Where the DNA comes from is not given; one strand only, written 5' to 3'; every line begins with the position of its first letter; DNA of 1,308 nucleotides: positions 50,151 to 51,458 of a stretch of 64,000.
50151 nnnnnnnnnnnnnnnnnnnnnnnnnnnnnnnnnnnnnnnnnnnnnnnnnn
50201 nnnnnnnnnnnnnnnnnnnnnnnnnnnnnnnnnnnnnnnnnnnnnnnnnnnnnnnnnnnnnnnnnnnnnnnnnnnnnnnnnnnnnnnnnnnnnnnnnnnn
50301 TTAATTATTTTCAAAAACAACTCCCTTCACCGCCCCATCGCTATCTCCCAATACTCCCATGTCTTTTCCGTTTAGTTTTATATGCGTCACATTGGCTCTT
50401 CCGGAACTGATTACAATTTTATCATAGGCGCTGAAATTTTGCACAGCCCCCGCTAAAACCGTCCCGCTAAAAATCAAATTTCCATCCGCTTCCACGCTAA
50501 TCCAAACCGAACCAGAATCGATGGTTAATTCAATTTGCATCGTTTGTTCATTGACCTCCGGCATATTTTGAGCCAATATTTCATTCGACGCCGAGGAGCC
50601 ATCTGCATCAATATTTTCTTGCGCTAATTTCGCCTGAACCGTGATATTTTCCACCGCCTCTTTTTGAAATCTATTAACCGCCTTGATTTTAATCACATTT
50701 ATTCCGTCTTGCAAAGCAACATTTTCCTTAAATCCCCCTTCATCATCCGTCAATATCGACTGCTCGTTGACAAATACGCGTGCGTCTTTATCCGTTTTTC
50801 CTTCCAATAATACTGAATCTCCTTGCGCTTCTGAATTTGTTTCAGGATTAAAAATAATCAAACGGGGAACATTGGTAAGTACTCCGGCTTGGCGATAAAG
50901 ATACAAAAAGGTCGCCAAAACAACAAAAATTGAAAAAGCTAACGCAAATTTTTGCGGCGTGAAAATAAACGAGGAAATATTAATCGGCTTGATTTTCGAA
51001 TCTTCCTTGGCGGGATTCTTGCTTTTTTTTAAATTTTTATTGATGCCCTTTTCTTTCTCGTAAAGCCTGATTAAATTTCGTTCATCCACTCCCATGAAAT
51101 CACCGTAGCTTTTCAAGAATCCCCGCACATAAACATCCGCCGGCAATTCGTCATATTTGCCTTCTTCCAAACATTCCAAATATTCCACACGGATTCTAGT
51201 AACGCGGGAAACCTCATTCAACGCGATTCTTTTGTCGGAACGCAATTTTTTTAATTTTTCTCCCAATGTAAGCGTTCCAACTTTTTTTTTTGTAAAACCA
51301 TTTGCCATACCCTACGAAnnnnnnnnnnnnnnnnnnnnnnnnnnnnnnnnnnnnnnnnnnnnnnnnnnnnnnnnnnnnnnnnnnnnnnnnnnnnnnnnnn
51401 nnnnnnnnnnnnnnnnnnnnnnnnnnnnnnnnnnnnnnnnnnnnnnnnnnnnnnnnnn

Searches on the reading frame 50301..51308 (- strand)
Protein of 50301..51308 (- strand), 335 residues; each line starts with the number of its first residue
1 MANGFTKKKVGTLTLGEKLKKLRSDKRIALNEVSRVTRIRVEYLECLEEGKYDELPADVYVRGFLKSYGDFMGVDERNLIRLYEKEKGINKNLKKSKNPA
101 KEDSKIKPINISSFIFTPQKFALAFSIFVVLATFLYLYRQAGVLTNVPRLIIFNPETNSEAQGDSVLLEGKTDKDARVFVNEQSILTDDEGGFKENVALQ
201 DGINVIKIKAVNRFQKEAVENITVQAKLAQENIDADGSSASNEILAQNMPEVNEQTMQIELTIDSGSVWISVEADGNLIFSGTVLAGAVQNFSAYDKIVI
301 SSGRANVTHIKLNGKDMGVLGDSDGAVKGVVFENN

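Call 52: find_related_loci(query=A3, collection=genome_contigs, flank=10000)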
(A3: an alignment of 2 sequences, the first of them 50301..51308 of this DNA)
Query A3 (335 aa) in genome_contigs; peptide patterns used: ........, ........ (x = any residue, [..] = any of these).
310 stretches matched a pattern; 83 encode a relative of the query (tblastn E <= 1e-3); the best 80 are kept; 80 distinct loci.
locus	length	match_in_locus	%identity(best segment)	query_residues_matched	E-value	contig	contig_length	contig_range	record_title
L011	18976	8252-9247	67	1-332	5e-154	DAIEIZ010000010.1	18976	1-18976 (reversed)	MAG TPA_asm: Candidatus Moraniibacteriota bacterium isolate clean1036 k141_1264333, whole genome shotgun sequence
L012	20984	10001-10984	68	1-332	1e-151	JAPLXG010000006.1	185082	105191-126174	MAG: Candidatus Moraniibacteriota bacterium isolate LacPavin_0818_WC55_MAG_41_28 LacPavin_0818_WC55_scaffold_868942, who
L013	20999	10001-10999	62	1-332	2e-140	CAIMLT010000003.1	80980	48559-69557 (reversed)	uncultured bacterium isolate Loclat_bin-06345 genome assembly, contig: bin-06345:003/102, whole genome shotgun sequence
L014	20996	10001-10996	63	1-332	9e-136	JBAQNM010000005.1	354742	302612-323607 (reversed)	MAG: Candidatus Moraniibacteriota bacterium isolate MFD12002_ilm_asm_bin53 k127_27580, whole genome shotgun sequence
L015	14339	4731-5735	62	1-332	2e-133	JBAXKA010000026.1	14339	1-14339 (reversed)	MAG: Candidatus Moraniibacteriota bacterium isolate ELA389 MAG389_26, whole genome shotgun sequence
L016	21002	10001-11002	60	1-332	2e-131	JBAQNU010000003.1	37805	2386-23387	MAG: Candidatus Moraniibacteriota bacterium isolate MFD12002_ilm_asm_bin39 k127_46631, whole genome shotgun sequence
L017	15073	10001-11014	60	1-332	1e-127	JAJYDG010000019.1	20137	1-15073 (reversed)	MAG: bacterium isolate BP9.bin89 NODE_4894_length_20137_cov_1.901000, whole genome shotgun sequence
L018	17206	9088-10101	59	1-332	6e-127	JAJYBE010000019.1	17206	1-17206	MAG: bacterium isolate BP8.bin61 NODE_4625_length_17206_cov_1.733474, whole genome shotgun sequence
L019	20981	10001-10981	53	3-332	7e-118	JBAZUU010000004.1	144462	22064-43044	MAG: Parcubacteria group bacterium isolate SO_2017_GW1_236 NODE_855_length_144462_cov_16.456570_OW334_2017, whole genome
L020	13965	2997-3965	54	3-328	3e-115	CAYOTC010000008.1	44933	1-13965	MAG TPA_asm: uncultured Bdellovibrionales bacterium isolate SRP192927_co6_68 genome assembly, contig: NODE_1221_length_4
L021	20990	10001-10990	53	1-332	1e-115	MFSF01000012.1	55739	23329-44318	MAG: Candidatus Moranbacteria bacterium RIFOXYA12_FULL_44_15 rifixya3_full_scaffold_189, whole genome shotgun sequence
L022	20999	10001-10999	54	1-335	6e-115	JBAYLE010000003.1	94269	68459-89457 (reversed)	MAG: Parcubacteria group bacterium isolate SO_2016_GW1_96 scaffold00532_OW334_2016, whole genome shotgun sequence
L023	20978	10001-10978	55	3-332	6e-113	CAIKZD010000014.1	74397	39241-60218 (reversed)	uncultured bacterium isolate AlinenLipids_bin-5474 genome assembly, contig: bin-5474:14/22, whole genome shotgun sequenc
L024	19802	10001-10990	54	1-332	1e-112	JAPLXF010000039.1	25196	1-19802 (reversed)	MAG: Candidatus Moraniibacteriota bacterium isolate LacPavin_0920_SED1_MAG_40_9 LacPavin_0920_SED1_scaffold_1854308, who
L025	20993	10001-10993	54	3-332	9e-111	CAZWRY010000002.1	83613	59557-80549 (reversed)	MAG TPA_asm: uncultured Bdellovibrionales bacterium isolate binchicken_co27_254 genome assembly, contig: NODE_437_length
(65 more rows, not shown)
